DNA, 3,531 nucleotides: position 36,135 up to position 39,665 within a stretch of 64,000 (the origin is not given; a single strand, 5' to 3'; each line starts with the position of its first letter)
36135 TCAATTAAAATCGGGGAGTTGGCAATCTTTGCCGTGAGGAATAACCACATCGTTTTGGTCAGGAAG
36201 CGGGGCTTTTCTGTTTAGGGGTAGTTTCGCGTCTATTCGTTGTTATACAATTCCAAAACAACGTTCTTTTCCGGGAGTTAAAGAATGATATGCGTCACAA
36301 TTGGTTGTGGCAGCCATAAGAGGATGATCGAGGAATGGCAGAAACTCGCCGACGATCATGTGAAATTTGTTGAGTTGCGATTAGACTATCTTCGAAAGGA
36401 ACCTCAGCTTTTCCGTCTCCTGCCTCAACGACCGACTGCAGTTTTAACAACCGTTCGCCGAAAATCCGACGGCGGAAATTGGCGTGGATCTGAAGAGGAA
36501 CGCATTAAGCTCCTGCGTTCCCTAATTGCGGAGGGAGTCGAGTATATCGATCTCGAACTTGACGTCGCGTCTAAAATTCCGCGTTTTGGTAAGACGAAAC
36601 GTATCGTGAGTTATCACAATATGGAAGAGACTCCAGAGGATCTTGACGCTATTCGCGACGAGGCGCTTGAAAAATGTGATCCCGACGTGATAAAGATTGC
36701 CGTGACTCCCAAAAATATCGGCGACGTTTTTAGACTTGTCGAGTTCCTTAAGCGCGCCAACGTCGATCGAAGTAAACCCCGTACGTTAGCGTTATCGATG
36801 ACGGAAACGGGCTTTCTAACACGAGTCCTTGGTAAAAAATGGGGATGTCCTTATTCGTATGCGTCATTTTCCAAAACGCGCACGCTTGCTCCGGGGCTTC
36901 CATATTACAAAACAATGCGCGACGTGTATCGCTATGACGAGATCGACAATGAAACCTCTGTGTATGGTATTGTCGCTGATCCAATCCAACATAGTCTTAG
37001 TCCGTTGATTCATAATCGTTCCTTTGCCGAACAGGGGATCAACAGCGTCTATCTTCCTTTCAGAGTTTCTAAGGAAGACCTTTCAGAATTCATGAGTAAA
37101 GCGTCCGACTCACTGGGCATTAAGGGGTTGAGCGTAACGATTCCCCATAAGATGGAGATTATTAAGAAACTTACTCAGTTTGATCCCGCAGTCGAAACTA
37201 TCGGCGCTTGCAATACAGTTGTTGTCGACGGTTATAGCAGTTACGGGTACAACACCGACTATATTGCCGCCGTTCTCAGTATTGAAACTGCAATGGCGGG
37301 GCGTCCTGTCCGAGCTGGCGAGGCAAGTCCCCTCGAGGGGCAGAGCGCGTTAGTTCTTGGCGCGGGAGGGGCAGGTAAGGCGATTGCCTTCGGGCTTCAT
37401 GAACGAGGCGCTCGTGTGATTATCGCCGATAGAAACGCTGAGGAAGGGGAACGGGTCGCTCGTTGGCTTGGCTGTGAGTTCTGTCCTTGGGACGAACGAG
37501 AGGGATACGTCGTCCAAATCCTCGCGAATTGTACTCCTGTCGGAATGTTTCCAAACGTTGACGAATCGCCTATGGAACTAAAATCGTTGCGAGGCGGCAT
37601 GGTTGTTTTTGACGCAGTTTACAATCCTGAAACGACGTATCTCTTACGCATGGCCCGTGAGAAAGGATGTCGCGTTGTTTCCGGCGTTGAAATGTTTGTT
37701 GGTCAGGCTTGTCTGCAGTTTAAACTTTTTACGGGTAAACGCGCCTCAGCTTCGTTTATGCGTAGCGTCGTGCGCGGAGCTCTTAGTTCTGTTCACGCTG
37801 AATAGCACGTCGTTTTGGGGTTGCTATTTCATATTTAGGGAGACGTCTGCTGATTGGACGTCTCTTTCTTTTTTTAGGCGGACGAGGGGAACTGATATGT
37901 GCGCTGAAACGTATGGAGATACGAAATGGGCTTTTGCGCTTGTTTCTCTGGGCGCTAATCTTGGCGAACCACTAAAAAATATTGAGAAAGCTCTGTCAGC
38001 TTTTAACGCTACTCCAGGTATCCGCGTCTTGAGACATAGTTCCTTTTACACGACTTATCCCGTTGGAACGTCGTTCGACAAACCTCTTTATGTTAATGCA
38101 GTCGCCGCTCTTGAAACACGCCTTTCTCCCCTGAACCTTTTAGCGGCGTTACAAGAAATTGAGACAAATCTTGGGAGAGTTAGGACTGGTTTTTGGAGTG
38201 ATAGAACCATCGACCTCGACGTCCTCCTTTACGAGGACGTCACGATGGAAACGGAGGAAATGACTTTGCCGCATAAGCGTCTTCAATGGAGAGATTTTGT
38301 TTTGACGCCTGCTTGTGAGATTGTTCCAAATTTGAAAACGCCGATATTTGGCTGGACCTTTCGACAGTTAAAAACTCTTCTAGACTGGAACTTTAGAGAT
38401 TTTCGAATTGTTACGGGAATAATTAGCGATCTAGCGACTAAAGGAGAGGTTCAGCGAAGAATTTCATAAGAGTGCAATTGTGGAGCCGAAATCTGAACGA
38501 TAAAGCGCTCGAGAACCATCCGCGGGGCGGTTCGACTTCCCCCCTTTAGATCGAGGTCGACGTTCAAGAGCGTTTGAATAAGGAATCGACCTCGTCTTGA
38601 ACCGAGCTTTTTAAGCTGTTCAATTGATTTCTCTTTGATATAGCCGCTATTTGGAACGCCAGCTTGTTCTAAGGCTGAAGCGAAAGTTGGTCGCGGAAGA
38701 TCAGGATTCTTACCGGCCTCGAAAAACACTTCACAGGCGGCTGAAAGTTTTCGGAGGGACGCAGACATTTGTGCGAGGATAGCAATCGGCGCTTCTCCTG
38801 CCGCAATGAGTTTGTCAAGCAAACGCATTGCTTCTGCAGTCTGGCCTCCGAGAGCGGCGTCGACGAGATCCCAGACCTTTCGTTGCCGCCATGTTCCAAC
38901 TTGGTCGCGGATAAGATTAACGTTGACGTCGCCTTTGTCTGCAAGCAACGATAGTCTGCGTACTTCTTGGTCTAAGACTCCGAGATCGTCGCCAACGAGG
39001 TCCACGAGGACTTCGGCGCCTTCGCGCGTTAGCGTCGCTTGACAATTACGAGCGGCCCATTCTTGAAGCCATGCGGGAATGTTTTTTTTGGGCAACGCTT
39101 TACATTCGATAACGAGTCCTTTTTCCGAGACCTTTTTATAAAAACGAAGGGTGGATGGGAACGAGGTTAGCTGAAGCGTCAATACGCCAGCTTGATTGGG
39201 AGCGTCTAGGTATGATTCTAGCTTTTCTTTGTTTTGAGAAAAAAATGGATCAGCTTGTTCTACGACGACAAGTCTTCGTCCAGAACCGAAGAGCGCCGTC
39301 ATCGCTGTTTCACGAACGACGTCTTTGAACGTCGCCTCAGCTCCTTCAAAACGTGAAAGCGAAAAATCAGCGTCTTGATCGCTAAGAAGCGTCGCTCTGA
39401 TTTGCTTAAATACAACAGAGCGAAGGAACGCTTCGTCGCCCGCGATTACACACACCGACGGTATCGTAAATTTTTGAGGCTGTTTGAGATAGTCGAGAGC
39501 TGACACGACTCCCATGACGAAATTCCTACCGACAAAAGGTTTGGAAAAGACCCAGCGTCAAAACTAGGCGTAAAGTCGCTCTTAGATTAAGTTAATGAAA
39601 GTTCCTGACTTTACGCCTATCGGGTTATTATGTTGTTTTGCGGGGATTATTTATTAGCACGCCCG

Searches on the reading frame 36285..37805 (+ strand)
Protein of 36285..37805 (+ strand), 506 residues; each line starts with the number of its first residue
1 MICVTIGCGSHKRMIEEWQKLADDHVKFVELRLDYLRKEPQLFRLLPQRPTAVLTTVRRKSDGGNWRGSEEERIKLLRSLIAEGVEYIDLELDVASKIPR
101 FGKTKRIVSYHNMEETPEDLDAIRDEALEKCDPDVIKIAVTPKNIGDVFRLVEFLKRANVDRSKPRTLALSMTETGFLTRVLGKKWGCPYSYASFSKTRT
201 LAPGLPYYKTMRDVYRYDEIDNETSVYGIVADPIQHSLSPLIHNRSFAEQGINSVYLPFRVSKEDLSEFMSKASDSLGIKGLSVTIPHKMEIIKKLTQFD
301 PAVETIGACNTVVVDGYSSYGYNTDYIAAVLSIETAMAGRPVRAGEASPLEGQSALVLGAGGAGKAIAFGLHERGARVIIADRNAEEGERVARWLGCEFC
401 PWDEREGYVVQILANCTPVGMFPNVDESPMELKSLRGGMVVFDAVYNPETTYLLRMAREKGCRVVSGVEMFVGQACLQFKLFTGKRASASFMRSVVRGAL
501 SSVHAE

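Call 33: search_protein_families(library=pfam, proteins=[window:36285-37805:+], max_evalue=0.001)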
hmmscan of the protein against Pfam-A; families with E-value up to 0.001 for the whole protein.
window:36285-37805:+ (506 aa): 7 families
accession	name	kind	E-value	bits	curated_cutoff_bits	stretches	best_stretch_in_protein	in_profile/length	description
PF01487.21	DHquinase_I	-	3.4e-46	158.6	22.2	1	3-215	1-230/230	Type I 3-dehydroquinase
PF08501.16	Shikimate_dh_N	-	9.6e-26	90.3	27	1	229-312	1-83/83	Shikimate dehydrogenase substrate binding domain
PF18317.6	SDH_C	-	3.7e-10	39.8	25.8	1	467-497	1-31/31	Shikimate 5'-dehydrogenase C-terminal domain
PF03435.24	Sacchrp_dh_NADP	-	5.1e-05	24.1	25.1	0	356-466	2-97/129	Saccharopine dehydrogenase NADP binding domain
PF01488.26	Shikimate_DH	-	0.00015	22.3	24.3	1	349-397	9-58/138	Shikimate / quinate 5-dehydrogenase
PF00106.31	adh_short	-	0.00033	20.6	26.6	1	355-395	3-44/195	short chain dehydrogenase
PF03807.23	F420_oxidored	-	0.00096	20.1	21.6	0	357-401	4-50/94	NADP oxidoreductase coenzyme F420-dependent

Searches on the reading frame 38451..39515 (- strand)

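Call 33: search_protein_families(library=pfam, proteins=[window:38451-39515:-], max_evalue=0.001)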
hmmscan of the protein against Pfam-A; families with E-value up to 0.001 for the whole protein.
window:38451-39515:- (354 aa): 3 families
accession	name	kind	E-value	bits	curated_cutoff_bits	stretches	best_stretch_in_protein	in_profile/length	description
PF21694.2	DNA_pol3_delta_C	-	1e-09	38.9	27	1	212-342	2-121/121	DNA polymerase III delta subunit, C-terminal domain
PF06144.19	DNA_pol3_delta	-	2e-09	37.9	21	1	23-139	2-124/124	DNA polymerase III, delta subunit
PF12169.13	DNA_pol3_gamma3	-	0.00061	20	24.4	0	199-260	3-64/143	DNA polymerase III subunits gamma and tau domain III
